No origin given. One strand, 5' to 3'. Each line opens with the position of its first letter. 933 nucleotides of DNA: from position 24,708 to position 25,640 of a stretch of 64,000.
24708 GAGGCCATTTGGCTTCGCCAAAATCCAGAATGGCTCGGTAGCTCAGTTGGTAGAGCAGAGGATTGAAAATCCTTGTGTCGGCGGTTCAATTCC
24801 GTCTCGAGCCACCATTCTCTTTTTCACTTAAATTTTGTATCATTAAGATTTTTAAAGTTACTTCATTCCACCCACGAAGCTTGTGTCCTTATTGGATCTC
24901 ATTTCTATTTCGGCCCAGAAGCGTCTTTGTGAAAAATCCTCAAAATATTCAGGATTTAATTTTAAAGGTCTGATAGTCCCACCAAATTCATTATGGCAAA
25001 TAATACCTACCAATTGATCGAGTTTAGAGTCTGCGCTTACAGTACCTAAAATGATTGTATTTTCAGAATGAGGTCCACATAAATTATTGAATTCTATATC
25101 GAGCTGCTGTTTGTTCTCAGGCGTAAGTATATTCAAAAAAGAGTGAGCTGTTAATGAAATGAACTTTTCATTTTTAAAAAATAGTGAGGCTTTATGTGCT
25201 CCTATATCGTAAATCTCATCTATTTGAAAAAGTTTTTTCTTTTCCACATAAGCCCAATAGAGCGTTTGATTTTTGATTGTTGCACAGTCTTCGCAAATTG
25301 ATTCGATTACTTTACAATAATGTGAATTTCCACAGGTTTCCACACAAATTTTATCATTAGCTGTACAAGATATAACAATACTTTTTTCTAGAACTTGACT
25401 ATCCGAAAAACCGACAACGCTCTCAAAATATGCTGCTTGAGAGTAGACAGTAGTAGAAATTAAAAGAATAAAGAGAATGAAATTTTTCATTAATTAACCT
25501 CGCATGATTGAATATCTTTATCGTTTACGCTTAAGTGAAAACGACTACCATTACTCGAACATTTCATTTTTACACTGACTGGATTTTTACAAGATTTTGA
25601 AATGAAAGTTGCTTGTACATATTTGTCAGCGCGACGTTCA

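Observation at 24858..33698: Orphan operon of six consecutive signal-peptide, Cys-rich proteins with an upstream HTH regulator, right after tRNA-Phe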

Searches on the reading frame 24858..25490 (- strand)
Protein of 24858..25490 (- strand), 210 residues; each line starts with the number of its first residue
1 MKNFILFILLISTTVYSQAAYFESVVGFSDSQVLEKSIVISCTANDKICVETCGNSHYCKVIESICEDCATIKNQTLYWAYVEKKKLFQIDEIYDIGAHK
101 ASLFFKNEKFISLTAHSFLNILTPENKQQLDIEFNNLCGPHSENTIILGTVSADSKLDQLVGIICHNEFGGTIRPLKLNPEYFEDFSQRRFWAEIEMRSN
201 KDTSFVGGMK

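Call 4: search_protein_families(library=pfam, proteins=[window:24858-25490:-], max_evalue=1)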
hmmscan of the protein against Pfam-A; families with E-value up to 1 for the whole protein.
window:24858-25490:- (210 aa): 2 families
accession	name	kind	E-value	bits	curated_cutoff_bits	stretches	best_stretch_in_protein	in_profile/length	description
PF24384.1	Ig_TMM62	-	0.043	13.9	27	1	177-204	87-114/128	TMEM62 Ig-like domain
PF09463.15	Opy2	-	0.51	11.2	22.1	1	41-72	3-33/35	Opy2 protein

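Call 5: search_protein_families(library=ncbifam, proteins=[window:24858-25490:-], max_evalue=1)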
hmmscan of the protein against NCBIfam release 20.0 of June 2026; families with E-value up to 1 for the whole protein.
window:24858-25490:- (210 aa): 0 families

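Call 6: search_protein_families(library=phrogs, proteins=[window:24858-25490:-], max_evalue=0.1)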
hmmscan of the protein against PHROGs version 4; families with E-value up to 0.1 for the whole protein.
window:24858-25490:- (210 aa): 1 family
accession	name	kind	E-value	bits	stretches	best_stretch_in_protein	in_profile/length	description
phrog_12362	-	unknown function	0.038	14.8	1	43-74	4-35/53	-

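Call 9: list_cluster_members(proteins=[window:24858-25490:-, window:25490-28015:-, window:28137-29282:-, window:29273-30829:-, window:30856-31911:-, window:31966-32550:-, window:32958-33698:-, window:33807-34688:+, window:34692-35186:-, window:23480-24649:+])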
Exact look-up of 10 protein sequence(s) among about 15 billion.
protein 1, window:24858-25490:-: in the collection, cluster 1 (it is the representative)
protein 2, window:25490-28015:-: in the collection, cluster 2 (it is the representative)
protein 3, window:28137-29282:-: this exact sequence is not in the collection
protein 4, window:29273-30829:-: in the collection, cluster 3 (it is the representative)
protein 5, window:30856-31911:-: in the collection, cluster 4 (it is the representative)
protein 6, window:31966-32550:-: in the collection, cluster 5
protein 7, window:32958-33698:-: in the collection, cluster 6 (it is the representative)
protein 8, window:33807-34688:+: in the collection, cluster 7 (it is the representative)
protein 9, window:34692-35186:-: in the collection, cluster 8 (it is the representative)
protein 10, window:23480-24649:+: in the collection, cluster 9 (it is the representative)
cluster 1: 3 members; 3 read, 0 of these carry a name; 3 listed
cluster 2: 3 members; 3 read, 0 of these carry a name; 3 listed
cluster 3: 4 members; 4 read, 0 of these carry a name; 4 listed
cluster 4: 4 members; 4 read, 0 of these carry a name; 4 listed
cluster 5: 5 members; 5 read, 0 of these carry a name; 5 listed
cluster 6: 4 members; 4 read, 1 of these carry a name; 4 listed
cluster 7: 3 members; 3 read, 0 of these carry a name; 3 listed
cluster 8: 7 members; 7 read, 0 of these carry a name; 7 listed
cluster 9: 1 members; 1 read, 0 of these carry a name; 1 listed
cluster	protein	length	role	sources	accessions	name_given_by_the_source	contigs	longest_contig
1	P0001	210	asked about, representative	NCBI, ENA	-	-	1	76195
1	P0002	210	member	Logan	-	-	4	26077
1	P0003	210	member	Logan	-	-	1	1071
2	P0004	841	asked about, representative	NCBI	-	-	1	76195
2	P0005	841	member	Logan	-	-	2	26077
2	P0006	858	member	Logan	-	-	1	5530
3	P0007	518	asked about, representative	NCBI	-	-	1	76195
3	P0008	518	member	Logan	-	-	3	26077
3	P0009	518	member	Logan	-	-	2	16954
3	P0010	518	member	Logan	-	-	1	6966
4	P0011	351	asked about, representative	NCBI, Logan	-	-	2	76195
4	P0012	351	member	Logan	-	-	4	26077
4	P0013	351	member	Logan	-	-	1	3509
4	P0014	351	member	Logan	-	-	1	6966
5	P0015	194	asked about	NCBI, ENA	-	-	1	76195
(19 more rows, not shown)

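Call 10: find_homologous_proteins(query=P0011, max_evalue=0.001)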
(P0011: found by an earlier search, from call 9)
Query P0011 (351 aa): 99 proteins with E <= 0.001 among 1319 candidates.
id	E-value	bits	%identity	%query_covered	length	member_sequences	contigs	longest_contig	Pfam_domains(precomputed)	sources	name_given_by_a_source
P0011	3.1e-235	797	100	100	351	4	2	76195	-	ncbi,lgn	-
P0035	7.2e-197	671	83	99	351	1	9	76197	-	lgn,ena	-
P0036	2.0e-185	634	77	100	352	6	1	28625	-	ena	-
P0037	9.1e-184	628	78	100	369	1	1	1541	-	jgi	jgi:hypothetical protein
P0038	1.5e-183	628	76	99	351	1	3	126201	-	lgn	-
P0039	1.8e-183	627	76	99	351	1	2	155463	-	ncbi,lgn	ncbi:MAG: hypothetical protein WA160_12675 [Pseudobdellovibrio sp.]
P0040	4.0e-182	623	77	99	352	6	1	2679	-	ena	-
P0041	5.5e-182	622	76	99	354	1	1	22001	-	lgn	-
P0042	7.2e-182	622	76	99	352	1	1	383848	-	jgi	jgi:hypothetical protein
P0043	1.6e-181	621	76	99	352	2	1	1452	-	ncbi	-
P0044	1.7e-181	621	76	99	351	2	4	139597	-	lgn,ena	-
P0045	7.1e-181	619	76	98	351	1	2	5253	-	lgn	-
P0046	1.7e-179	614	74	99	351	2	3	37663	-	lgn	-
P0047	3.5e-179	613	75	99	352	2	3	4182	-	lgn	-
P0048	4.0e-177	606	76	96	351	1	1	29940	-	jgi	jgi:hypothetical protein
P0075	1.1e-69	253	41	95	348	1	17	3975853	-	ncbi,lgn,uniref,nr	ncbi:protease [Bdellovibrio sp. NC01]|uniref:protease n=1 Tax=Bdellovibrio sp. NC01 TaxID=2220073 Re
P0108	3.8e-57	212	38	98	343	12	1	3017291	-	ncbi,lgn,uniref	ncbi:protease [Bdellovibrio bacteriovorus]|uniref:protease n=1 Tax=Bdellovibrio bacteriovorus TaxID=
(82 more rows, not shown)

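Call 12: find_encoding_contigs(protein=P0108, flank=10000, max_places=2)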
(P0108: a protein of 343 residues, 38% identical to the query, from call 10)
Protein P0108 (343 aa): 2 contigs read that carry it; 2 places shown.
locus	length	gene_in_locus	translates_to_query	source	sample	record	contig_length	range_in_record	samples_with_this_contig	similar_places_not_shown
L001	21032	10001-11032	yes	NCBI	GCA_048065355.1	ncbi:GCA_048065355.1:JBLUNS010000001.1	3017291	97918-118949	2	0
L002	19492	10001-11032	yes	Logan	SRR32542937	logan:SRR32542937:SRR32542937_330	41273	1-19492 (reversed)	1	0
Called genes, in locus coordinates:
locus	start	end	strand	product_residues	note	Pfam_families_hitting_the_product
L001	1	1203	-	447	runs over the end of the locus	PF13638:PIN_4, PF02562:PhoH, PF13604:AAA_30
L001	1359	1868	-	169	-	PF07238:PilZ (weak)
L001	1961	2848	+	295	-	PF13103:TonB_2, PF03544:TonB_C (weak)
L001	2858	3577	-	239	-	PF12570:DUF3750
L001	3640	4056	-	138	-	PF01641:SelR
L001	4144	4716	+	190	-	PF13505:OMP_b-brl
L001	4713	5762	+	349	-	PF10023:Aminopep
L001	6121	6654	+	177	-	-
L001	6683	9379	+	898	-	-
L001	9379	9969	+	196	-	-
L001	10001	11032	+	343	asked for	-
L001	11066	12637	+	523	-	-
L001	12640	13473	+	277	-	-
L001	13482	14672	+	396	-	-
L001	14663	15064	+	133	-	-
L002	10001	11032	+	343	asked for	-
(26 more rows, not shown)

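Call 13: find_encoding_contigs(protein=P0075, flank=10000, max_places=2)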
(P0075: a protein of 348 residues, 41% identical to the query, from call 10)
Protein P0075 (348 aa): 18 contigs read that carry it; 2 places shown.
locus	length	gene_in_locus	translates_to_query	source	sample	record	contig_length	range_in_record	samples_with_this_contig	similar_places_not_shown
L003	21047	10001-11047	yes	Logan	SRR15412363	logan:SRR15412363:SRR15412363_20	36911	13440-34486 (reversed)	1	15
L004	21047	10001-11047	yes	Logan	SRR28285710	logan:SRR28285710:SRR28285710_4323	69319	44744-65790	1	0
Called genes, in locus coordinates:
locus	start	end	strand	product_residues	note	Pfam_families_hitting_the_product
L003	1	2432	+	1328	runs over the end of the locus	PF00176:SNF2-rel_dom, PF04851:ResIII, PF00271:Helicase_C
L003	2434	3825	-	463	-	PF00270:DEAD, PF04851:ResIII (weak), PF00271:Helicase_C, PF03880:DbpA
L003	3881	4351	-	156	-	PF07987:DUF1775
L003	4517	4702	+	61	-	-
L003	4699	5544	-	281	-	PF02311:AraC_binding, PF12833:HTH_18, PF00165:HTH_AraC (weak)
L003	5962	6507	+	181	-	-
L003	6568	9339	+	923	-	-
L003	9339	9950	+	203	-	-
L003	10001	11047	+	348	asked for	-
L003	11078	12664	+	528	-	-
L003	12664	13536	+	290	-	-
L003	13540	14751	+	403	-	-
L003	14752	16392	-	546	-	PF00005:ABC_tran, PF02463:SMC_N (faint), PF13304:AAA_21 (faint), PF12848:ABC_tran_Xtn, PF00005:ABC_tran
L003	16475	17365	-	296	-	-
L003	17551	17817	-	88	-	-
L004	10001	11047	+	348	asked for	-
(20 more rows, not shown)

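Call 20: find_homologous_proteins(query=P0004, max_evalue=0.001)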
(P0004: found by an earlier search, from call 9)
Query P0004 (841 aa): 21 proteins with E <= 0.001 among 8000 candidates.
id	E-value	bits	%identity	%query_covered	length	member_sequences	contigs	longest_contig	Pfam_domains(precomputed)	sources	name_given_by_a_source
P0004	0.0e+0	1864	100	100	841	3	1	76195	-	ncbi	-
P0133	7.4e-275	932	52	99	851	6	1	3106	-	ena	-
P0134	1.2e-273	928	51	99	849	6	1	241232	-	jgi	jgi:hypothetical protein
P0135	2.5e-270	917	51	99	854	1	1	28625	-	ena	-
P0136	4.3e-268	910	50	99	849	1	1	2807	-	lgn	-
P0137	2.7e-265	901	50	100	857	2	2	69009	-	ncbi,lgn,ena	-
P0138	4.7e-248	844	48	98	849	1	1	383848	-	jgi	jgi:hypothetical protein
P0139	1.1e-247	842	47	100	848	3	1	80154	-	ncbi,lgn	-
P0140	1.4e-243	829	46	98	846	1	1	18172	-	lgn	-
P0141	1.7e-243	829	47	97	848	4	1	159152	-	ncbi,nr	ncbi:hypothetical protein K2P97_11790 [bacterium]|nr:hypothetical protein [bacterium]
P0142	1.9e-238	812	45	100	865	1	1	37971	-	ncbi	-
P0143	5.6e-238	810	44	99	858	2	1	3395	-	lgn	-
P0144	3.6e-237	808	44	99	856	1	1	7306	-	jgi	-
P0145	6.8e-236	803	46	96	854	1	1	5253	-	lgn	-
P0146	6.1e-235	800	44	98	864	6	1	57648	-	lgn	-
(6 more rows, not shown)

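Call 22: search_protein_representatives(protein=P0004)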
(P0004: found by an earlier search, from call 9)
Query: 841 residues. Proteins with E-value up to 0.001 (for the whole library): 114; up to 1e-10: 104; up to 1e-30: 75. The best 114 are listed.
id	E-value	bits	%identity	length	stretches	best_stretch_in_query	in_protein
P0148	1.3e-228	777.6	44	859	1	14-839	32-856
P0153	7.0e-163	560.3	36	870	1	20-836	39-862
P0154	1.4e-153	529.5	35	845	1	10-821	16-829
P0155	6.2e-139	481.1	32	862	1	25-839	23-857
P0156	3.9e-133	461.9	57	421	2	14-361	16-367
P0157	9.5e-120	417.6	35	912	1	8-830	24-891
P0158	5.8e-85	302.6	29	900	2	130-826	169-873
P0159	4.2e-81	289.9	29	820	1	26-767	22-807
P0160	1.1e-74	268.6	27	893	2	130-826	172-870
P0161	4.0e-73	263.5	28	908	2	131-787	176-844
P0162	4.0e-70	253.5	27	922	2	129-821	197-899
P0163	4.2e-69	250.2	26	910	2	133-829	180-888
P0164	1.6e-68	248.3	27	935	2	126-837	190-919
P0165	2.7e-68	247.5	28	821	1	20-802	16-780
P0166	3.3e-68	247.2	26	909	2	97-823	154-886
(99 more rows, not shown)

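Call 23: find_related_loci(query=A1, collection=genome_contigs, flank=10000)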
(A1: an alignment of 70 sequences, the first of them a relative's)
Query A1 (351 aa) in genome_contigs; peptide patterns used: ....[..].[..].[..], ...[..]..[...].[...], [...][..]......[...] (x = any residue, [..] = any of these).
151 stretches matched a pattern; 91 encode a relative of the query (tblastn E <= 1e-3); the best 80 are kept; 80 distinct loci.
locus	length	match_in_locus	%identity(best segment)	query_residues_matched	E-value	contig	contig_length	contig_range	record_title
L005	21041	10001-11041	76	1-348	0e+0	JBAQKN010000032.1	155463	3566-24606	MAG: Pseudobdellovibrio sp. isolate MFD12081_ilm_asm_bin6 k127_24188, whole genome shotgun sequence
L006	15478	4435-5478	77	1-348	0e+0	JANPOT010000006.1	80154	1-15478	MAG: Pseudobdellovibrionaceae bacterium isolate VAR_83_metabat_80 VAR_83_k141_1403467, whole genome shotgun sequence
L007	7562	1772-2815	77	1-348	0e+0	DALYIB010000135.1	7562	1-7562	MAG TPA_asm: Pseudobdellovibrio sp. isolate CTOTU46580 NODE_809_length_7562_cov_4.343546, whole genome shotgun sequence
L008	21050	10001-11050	72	1-351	2e-177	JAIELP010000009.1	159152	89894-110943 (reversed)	MAG: bacterium isolate co.spades.CONCOCT.1kb_080 c_000000000013, whole genome shotgun sequence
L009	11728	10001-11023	66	1-348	1e-156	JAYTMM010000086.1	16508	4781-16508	MAG: Pseudobdellovibrionaceae bacterium isolate GFS_3655 GFS_3655_85, whole genome shotgun sequence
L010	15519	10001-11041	76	1-348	0e+0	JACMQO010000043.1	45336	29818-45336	MAG: Bdellovibrio sp. isolate LF-bin-439 FL-bin-439-contig-k141_522241, whole genome shotgun sequence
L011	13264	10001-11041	46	2-348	9e-97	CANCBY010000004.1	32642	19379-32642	MAG: Bdellovibrionaceae bacterium isolate JR-MC-E-240519-111 genome assembly, contig: JR-MC-E-240519-C1025, whole genome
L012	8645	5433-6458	42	6-348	2e-79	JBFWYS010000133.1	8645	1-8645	MAG: Pseudobdellovibrionaceae bacterium isolate CA_2019_TPBS_17 NODE_31399_length_8645_cov_2.804414_TPBS, whole genome s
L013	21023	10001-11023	40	1-348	7e-78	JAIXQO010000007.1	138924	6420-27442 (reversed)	MAG: Proteobacteria bacterium isolate C4_MAG_00031 pond_C4_MAG_00031_000000000005, whole genome shotgun sequence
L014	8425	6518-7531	41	10-348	3e-76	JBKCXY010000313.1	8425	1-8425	MAG: Pseudobdellovibrionaceae bacterium isolate samp_2073_concoct_387 samp_2073_2100426, whole genome shotgun sequence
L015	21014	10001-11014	40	10-348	7e-76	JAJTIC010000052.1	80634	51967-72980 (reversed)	MAG: Proteobacteria bacterium isolate CoA8_M100 k141_2725295, whole genome shotgun sequence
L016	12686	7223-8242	42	7-348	9e-75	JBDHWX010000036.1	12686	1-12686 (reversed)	MAG: Bdellovibrionales bacterium isolate AS-MESO-3CA.42 NODE_21384_length_12686_cov_3.098898, whole genome shotgun seque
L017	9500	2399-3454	40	5-348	1e-72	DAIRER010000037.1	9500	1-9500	MAG TPA_asm: Pseudobdellovibrionaceae bacterium isolate CTOTU18351 NODE_8943_length_9500_cov_4.657385, whole genome shot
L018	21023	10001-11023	40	8-348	1e-72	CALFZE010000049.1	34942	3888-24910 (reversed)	MAG TPA_asm: uncultured Bacteriovoracaceae bacterium isolate SRR1506984_bin.117_CONCOCT_v1.1_MAG genome assembly, contig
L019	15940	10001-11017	41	6-348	2e-71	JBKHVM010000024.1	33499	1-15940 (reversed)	MAG: Bdellovibrionia bacterium isolate B_bin_15_permissive NODE_24_length_33499_cov_6.282957, whole genome shotgun seque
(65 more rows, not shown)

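Call 30: predict_structure(alignment_id=A1)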
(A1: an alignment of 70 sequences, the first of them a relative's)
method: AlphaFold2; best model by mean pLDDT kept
length: 351 residues; sequences in the alignment: 70
mean_pLDDT: 88.1   pTM: 0.85
mean pLDDT of the five models: 88.1, 87.7, 86.9, 83.5, 80.7
residues with pLDDT >= 90: 235; 70-90: 82; 50-70: 23; < 50: 11
segments of 3 or more residues with pLDDT < 50: 16-21
pLDDT, mean of each block of 10 residues (from residue 1): 50 48 62 92 97 87 90 83 80 72 92 91 95 94 95 93 97 95 95 96 89 90 92 98 92 89 95 93 97 93 96 94 79 92 94 62
secondary structure, 60 per line:
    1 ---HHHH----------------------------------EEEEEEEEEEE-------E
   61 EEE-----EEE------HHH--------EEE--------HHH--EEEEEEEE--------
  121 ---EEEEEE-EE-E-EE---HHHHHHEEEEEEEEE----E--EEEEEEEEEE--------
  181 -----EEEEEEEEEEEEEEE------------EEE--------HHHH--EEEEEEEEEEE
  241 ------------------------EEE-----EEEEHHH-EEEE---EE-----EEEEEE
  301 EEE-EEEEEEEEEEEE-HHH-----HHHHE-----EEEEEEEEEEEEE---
elements in order: H4-7 E42-52 E60-63 E69-71 E89-91 E105-112 E124-129 H141-146 E147-155 E163-172 E186-200 E213-215 H224-227 E230-240 E265-267 E273-276 E281-284 E295-303 E305-316 H326-329 E336-348

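Call 32: fold_search(model_id=the predicted structure, library=pdb)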
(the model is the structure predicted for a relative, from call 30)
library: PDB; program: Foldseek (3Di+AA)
matches with E <= 10: 640; with E <= 0.001: 0
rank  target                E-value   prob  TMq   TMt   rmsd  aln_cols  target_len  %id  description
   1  7y22_Y                1.8e-02  0.09  0.09  0.05  21.4       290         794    9  CryoEM structure of Klebsiella phage Kp7 tail complex applied with C6 symmetry (released 2023-06-14)
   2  6owo_M                3.7e-02  0.10  0.13  0.12  24.9       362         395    7  CRYO-EM STRUCTURE OF PHOSPHORYLATED AP-2 CORE BOUND TO NECAP (released 2019-09-11)
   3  9gg2_D                4.1e-02  0.05  0.11  0.10  27.8       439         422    8  Structure of IPNV L5 capsid (released 2025-01-08)
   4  4d8m                  4.4e-02  0.06  0.10  0.07  24.3       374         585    9  Crystal structure of Bacillus thuringiensis Cry5B nematocidal toxin (released 2012-12-19)
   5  9d93_Ma               4.4e-02  0.02  0.09  0.06  29.7       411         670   12  Mycobacteriophage Bxb1 tail tip - Composite map and model (released 2024-09-25)
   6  7rw8_M                5.8e-02  0.08  0.13  0.12  25.0       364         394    7  AP2 bound to heparin in the closed conformation (released 2022-03-30)
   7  6ubv_B                6.8e-02  0.10  0.16  0.15  22.3       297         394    8  The structure of the Streptococcus gordonii surface protein SspB in complex with TEV peptide provides clues to the adh (released 2020-09-16)
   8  6ubv_D                7.2e-02  0.09  0.16  0.15  22.4       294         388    8  The structure of the Streptococcus gordonii surface protein SspB in complex with TEV peptide provides clues to the adh (released 2020-09-16)
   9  6e36_A                7.6e-02  0.08  0.17  0.15  23.8       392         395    9  The structure of the variable domain of Streptococcus intermedius antigen I/II (Pas) (released 2019-07-17)
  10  9uvr_A                8.1e-02  0.06  0.12  0.10  27.1       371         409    6  Crystal structure of SSA1632 from Streptococcus sanguinis (released 2026-01-21)
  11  9vqn                  8.5e-02  0.05  0.10  0.09  25.5       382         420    6  Crystal structure of Se-Met SSA1633 from Streptococcus sanguinis (Phase determination model) (released 2026-01-21)
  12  1phs                  8.5e-02  0.03  0.10  0.10  20.8       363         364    7  THE THREE-DIMENSIONAL STRUCTURE OF THE SEED STORAGE PROTEIN PHASEOLIN AT 3 ANGSTROMS RESOLUTION (released 1990-10-15)
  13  8cs9_X                9.0e-02  0.04  0.09  0.06  24.9       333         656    8  Composite reconstruction of Class 1 of the erythrocyte ankyrin-1 complex (released 2022-07-20)
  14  6ubv_A                9.5e-02  0.08  0.15  0.15  22.4       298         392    9  The structure of the Streptococcus gordonii surface protein SspB in complex with TEV peptide provides clues to the adh (released 2020-09-16)
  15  8hhe_B                9.5e-02  0.04  0.10  0.06  25.6       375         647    8  Crystal structure of Cry5B from Bacillus thuringiensis at 4.5 A resolution (released 2022-12-07)
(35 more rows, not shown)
